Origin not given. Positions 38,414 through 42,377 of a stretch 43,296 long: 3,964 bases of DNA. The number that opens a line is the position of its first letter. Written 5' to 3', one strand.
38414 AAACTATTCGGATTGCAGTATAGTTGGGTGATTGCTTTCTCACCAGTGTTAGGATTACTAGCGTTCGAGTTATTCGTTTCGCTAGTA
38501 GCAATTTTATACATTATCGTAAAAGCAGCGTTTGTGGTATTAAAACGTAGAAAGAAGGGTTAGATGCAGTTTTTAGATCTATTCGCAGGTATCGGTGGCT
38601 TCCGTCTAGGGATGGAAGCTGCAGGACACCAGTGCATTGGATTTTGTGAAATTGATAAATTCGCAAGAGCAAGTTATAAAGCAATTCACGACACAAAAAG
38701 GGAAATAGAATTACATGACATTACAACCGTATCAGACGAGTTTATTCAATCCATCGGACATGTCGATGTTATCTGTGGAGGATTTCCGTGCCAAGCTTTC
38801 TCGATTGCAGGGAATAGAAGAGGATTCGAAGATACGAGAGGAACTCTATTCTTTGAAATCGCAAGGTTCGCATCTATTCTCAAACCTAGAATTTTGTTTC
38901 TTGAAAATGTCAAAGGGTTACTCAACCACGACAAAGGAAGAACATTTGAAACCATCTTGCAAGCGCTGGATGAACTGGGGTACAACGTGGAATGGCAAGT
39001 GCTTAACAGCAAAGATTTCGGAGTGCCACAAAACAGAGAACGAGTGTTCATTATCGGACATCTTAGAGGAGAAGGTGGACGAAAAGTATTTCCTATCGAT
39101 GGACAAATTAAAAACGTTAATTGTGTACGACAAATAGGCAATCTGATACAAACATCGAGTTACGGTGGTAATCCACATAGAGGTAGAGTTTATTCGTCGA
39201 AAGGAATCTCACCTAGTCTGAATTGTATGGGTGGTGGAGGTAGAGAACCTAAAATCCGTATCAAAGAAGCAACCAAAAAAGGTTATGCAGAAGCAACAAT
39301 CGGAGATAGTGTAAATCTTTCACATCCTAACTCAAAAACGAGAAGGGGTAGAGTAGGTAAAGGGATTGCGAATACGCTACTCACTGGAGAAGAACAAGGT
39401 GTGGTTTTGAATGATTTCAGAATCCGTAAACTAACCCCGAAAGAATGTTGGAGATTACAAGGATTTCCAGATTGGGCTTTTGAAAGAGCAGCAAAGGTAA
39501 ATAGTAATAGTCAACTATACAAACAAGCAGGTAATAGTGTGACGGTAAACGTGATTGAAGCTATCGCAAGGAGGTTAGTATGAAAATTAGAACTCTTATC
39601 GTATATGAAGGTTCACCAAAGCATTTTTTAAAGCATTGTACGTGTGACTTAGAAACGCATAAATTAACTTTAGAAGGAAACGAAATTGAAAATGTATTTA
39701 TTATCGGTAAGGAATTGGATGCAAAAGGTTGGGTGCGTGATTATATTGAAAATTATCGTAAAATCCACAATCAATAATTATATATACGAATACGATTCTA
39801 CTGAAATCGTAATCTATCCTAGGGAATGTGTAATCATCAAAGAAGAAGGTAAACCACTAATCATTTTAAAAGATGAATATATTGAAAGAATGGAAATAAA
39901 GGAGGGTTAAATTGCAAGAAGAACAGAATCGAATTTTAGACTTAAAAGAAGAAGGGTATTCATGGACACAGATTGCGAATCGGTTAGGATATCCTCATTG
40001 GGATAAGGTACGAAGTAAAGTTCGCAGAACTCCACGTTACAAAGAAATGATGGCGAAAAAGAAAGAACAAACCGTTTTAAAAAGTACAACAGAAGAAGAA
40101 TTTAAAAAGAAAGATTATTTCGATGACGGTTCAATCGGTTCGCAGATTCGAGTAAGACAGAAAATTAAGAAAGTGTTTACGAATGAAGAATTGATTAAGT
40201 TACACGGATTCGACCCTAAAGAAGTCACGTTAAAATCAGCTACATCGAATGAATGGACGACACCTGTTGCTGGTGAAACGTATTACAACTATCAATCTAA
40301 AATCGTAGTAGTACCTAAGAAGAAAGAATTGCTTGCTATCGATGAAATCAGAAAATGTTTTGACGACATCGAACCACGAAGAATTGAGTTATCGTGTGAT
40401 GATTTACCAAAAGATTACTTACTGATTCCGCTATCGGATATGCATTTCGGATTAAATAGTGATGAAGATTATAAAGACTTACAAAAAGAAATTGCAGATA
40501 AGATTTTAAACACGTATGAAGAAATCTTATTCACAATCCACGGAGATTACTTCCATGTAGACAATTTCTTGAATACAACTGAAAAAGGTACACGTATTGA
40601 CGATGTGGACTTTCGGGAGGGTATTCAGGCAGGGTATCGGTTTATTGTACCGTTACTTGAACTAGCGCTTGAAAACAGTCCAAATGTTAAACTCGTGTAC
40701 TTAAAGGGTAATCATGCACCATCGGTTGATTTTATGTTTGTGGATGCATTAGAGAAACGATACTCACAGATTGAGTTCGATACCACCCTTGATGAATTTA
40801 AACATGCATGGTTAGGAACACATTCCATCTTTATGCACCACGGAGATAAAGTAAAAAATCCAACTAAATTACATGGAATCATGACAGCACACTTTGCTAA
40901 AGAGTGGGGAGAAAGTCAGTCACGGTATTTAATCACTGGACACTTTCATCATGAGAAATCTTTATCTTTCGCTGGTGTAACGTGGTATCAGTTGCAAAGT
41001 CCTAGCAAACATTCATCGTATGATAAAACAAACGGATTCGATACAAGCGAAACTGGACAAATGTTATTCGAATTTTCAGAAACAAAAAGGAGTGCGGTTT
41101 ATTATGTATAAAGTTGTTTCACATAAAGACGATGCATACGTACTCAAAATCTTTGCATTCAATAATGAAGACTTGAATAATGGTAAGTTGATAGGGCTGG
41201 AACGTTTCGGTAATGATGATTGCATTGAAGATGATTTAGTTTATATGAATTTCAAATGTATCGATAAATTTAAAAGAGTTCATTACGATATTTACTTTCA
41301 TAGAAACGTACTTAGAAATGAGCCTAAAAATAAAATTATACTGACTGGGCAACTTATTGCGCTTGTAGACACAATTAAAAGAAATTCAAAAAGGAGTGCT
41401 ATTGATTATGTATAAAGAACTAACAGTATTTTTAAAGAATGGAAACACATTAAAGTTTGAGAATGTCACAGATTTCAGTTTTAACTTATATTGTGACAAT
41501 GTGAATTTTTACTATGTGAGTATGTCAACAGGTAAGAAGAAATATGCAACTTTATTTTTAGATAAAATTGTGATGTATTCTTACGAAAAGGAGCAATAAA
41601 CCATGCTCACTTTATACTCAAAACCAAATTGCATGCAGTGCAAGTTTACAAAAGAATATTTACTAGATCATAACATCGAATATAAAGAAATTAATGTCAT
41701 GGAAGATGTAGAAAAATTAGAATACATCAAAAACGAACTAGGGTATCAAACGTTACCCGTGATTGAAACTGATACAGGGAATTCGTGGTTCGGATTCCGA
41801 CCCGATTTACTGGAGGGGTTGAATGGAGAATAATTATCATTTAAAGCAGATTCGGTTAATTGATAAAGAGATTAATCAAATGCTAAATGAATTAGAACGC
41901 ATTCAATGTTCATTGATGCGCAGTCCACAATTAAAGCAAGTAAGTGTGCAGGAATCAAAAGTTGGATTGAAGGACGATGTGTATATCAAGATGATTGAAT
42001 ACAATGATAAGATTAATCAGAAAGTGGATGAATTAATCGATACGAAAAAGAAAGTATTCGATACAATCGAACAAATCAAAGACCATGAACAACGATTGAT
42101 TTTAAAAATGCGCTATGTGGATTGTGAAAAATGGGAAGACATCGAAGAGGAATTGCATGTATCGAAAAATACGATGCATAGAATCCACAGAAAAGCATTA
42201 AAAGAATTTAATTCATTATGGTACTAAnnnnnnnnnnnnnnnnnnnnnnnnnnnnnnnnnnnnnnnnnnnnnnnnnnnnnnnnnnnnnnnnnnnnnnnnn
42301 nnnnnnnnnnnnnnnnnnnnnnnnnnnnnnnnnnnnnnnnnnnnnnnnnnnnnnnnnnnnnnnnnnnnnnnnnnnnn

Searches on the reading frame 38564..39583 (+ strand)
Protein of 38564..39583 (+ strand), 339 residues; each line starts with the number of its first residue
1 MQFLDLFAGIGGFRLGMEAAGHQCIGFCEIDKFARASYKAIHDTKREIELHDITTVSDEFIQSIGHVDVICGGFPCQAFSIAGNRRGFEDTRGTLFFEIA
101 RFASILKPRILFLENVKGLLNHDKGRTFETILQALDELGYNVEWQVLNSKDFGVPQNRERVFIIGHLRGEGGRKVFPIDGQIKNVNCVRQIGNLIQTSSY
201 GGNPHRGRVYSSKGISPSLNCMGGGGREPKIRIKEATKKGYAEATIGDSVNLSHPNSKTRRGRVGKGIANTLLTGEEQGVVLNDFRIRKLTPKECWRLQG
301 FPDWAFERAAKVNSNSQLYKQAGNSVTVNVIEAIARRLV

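Call 92: search_protein_families(library=pfam, proteins=[window:38564-39583:+], max_evalue=0.001)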
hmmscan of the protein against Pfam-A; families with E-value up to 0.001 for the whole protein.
window:38564-39583:+ (339 aa): 1 family
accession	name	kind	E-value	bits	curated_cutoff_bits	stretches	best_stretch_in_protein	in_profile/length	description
PF00145.23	DNA_methylase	-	2.2e-88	297.3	22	1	1-338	1-322/324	C-5 cytosine-specific DNA methylase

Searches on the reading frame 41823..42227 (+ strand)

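Call 92: search_protein_families(library=pfam, proteins=[window:41823-42227:+], max_evalue=0.001)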
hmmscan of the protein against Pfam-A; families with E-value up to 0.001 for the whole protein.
window:41823-42227:+ (134 aa): 3 families
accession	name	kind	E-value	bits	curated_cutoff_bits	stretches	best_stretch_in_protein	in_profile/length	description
PF07374.17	DUF1492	-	7.7e-17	61.8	21.5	1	32-130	2-100/100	Protein of unknown function (DUF1492)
PF08281.18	Sigma70_r4_2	-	1.1e-05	25.4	25.7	1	89-127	14-52/54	Sigma-70, region 4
PF04545.22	Sigma70_r4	-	0.00053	19.9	24.1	0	89-127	8-46/50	Sigma-70, region 4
